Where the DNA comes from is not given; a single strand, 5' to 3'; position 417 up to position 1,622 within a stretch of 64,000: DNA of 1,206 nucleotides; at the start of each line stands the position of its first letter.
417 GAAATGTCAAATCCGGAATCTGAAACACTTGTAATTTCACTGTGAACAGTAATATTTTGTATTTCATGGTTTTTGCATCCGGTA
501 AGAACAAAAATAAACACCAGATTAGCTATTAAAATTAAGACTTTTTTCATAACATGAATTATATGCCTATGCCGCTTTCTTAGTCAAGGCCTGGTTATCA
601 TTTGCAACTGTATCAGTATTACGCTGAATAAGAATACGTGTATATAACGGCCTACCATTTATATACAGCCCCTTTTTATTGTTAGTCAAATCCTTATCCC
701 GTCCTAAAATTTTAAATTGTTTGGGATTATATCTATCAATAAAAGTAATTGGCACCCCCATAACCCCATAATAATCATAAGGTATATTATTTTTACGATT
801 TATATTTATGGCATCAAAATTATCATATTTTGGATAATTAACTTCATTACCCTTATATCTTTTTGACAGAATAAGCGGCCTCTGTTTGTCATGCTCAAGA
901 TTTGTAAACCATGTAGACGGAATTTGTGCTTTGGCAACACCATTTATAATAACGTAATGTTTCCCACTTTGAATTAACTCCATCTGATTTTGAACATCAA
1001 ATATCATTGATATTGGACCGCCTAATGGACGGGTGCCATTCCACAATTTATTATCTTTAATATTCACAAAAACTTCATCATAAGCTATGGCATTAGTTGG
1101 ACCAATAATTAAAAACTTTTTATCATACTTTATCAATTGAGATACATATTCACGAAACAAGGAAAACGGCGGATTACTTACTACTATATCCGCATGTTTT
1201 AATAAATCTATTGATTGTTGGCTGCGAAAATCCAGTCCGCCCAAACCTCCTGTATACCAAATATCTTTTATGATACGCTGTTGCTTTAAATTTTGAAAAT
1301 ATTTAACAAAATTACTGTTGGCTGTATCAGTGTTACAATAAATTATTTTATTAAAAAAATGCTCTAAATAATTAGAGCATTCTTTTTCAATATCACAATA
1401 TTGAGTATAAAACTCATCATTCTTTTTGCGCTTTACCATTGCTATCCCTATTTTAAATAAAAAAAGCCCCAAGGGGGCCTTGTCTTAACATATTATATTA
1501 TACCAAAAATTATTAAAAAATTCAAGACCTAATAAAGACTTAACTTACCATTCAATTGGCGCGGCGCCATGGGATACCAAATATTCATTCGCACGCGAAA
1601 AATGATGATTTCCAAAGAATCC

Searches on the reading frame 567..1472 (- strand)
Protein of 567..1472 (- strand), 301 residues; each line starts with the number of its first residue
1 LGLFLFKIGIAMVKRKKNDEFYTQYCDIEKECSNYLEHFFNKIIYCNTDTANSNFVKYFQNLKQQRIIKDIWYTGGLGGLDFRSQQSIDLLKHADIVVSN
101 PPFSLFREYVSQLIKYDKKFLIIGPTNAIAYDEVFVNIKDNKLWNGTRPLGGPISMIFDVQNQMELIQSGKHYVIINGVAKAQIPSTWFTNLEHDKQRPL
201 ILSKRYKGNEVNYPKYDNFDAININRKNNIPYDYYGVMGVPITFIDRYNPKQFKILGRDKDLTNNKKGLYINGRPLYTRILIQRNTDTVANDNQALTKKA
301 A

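Call 60: find_encoding_contigs(protein=window:567-1472:-, flank=10000, max_places=1)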
Protein window:567-1472:- (301 aa): 15 contigs read that carry it; 1 place shown.
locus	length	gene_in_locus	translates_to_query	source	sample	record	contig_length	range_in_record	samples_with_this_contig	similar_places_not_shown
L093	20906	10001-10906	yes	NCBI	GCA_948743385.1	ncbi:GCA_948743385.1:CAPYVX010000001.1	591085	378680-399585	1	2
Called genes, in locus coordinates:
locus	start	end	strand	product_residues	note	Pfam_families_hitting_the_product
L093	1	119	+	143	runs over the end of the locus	-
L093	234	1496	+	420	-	PF06864:PAP_PilO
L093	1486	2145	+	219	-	-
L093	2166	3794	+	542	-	PF00437:T2SSE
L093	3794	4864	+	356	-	PF00482:T2SSF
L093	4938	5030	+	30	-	-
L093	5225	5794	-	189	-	-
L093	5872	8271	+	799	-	PF02518:HATPase_c, PF00204:DNA_gyraseB, PF01751:Toprim, PF00986:DNA_gyraseB_C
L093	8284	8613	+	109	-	-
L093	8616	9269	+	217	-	-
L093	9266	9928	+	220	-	PF03167:UDG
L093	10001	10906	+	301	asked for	PF13651:EcoRI_methylase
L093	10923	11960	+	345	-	PF13091:PLDc_2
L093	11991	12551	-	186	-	PF09411:PagL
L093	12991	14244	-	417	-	-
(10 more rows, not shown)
